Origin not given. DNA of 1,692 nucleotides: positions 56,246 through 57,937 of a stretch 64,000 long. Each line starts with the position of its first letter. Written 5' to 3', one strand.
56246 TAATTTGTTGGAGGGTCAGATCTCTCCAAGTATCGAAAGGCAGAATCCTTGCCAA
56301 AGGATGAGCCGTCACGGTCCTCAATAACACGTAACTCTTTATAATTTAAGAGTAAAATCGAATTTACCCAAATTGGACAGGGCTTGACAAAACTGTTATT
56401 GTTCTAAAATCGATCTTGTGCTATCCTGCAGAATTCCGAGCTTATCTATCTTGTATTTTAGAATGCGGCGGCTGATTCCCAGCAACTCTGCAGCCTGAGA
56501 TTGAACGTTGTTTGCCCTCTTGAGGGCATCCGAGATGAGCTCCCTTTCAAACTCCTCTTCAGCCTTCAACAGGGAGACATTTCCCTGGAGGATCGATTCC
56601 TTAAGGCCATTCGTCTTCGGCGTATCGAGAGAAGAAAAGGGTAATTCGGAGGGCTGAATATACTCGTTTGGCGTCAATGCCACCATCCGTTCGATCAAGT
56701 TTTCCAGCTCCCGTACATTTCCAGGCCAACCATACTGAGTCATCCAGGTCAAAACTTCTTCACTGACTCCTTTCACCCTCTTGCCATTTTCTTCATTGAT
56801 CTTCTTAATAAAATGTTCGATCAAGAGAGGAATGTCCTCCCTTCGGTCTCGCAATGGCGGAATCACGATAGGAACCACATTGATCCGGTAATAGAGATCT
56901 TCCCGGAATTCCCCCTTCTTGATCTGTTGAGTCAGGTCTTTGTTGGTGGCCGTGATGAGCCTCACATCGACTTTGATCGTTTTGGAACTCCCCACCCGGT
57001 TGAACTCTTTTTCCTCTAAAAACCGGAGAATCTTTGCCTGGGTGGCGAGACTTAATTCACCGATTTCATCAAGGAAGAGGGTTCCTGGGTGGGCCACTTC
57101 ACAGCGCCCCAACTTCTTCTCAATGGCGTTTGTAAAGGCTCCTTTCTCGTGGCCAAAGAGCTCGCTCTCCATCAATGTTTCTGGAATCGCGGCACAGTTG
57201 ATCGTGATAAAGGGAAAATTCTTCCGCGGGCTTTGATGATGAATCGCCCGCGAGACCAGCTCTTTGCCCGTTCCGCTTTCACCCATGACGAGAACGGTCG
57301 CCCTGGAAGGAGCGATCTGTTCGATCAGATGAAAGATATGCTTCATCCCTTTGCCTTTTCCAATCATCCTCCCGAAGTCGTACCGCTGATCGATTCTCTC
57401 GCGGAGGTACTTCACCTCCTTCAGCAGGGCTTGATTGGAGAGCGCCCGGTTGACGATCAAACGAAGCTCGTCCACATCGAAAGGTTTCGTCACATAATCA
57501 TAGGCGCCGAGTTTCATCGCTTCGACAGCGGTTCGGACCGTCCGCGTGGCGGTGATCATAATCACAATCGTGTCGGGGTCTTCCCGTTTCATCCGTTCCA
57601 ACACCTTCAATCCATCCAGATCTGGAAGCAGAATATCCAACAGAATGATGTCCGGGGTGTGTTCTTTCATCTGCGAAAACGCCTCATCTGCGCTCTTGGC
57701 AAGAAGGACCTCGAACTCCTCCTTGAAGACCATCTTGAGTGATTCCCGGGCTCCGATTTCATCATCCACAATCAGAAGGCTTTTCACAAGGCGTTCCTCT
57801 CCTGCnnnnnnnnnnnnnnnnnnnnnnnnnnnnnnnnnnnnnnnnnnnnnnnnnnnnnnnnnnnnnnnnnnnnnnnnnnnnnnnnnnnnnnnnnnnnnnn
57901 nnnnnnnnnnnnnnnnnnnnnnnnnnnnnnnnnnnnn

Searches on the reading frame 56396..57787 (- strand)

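Call 3: search_protein_families(library=pfam, proteins=[window:56396-57787:-], max_evalue=1)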
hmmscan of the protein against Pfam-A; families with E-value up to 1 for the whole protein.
window:56396-57787:- (463 aa): 17 families
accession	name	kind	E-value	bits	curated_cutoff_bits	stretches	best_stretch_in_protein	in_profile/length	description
PF00158.32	Sigma54_activat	-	2.7e-71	239.1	20.2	1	141-307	1-167/168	Sigma-54 interaction domain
PF00072.30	Response_reg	-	3.5e-29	101.6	30.2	1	5-112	2-110/111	Response regulator receiver domain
PF25601.1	AAA_lid_14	-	3.9e-29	100.7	27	1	313-390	1-78/87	AAA+ ATPase lid domain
PF14532.12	Sigma54_activ_2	-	2.4e-23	83.3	25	1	142-312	1-138/138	Sigma-54 interaction domain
PF02954.25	HTH_8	-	6.1e-14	51.9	22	1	411-450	3-42/42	Bacterial regulatory protein, Fis family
PF00004.35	AAA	-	8.1e-08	33.2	21.2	1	165-286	1-111/131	ATPase family associated with various cellular activities (AAA)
PF07728.20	AAA_5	-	4.6e-06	27.1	22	1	165-283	2-123/139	AAA domain (dynein-related subfamily)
PF13191.12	AAA_16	-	3.9e-05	24.7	32.6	1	142-201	3-63/167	AAA ATPase domain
PF01078.27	Mg_chelatase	-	0.00023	21.1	20.3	1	225-284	98-159/207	Magnesium chelatase, subunit ChlI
PF13401.12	AAA_22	-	0.00097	19.9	27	1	164-257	7-104/130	AAA domain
PF12775.13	AAA_7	-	0.0014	18.6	25.8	1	151-201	22-72/181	P-loop containing dynein motor region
PF20030.5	bpMoxR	-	0.0027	17.2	27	1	150-282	19-145/205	MoxR domain in the MoxR-vWA-beta-propeller ternary systems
PF13604.12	AAA_30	-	0.059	13.5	27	1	154-260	9-115/191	AAA domain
PF24531.2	ANC1_spectrin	-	0.089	13.6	27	1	359-436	11-82/95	Nuclear anchorage protein 1, spectrin repeat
PF20274.4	cREC_REC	-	0.1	13.7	27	1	5-75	3-69/88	Cyclic-phosphate processing Receiver domain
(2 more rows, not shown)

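Call 4: search_protein_families(library=ncbifam, proteins=[window:56396-57787:-], max_evalue=0.1)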
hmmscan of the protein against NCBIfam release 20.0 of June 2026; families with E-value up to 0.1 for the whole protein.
window:56396-57787:- (463 aa): 124 families (the best 25 are shown)
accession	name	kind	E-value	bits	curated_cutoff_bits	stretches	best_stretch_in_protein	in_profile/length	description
NF008469.0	PRK11361.1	equivalog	1.5e-148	495.3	714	1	2-452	5-456/461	acetoacetate metabolism transcriptional regulator AtoC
TIGR02915.1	PEP_resp_reg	equivalog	5.4e-137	457.3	502.6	1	4-452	1-444/445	PEP-CTERM-box response regulator transcription factor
TIGR01818.1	ntrC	equivalog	4.8e-134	447.6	558.6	1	5-449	2-462/463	nitrogen regulation protein NR(I)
NF051870.1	NAssimRespRegNtrX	equivalog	2.6e-124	415.6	600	1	2-452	2-452/452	nitrogen assimilation response regulator NtrX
NF007689.0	PRK10365.1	equivalog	4.9e-121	404.6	760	1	4-447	8-439/441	sigma-54-dependent response regulator transcription factor ZraR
TIGR01817.1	nifA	equivalog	2.7e-120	402.7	528.85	1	133-452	190-529/534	nif-specific transcriptional activator NifA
NF041946.1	LuxO_transreg_Vib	equivalog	1.6e-117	393.2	800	1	24-398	20-391/463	quorum-sensing sigma-54 dependent transcriptional regulator LuxO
NF041552.1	TF_PrdR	equivalog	7.2e-113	377.9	795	1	99-449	228-575/577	sigma-54 dependent transcriptional regulator PrdR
NF008176.1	PRK10923.1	equivalog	1.1e-109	367.1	620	1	5-452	7-468/469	nitrogen regulation protein NR(I)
NF049963.1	RespRegFlgRCampy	domain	5.8e-106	354.9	750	1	4-449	3-426/429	fla regulon two-component system response regulator FlgR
NF038308.1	RNA_repair_RtcR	equivalog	2.8e-105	353.2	650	1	74-444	109-505/530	RNA repair transcriptional activator RtcR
NF050807.1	TransRegFlbDCaul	equivalog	3.7e-103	345.8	750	1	14-449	14-437/454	sigma-54-dependent transcriptional regulator FlbD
NF003451.0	PRK05022.1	equivalog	4.3e-101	339.1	476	1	109-452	152-510/512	nitric oxide reductase transcriptional regulator NorR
NF041906.1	V4R_TF_MobR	exception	1.4e-100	337.4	999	1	118-449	210-543/544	phenol degradation transcriptional regulator MobR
NF011695.0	PRK15115.1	equivalog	6.7e-95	318.4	763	1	3-440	8-426/445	two-component system response regulator GlrR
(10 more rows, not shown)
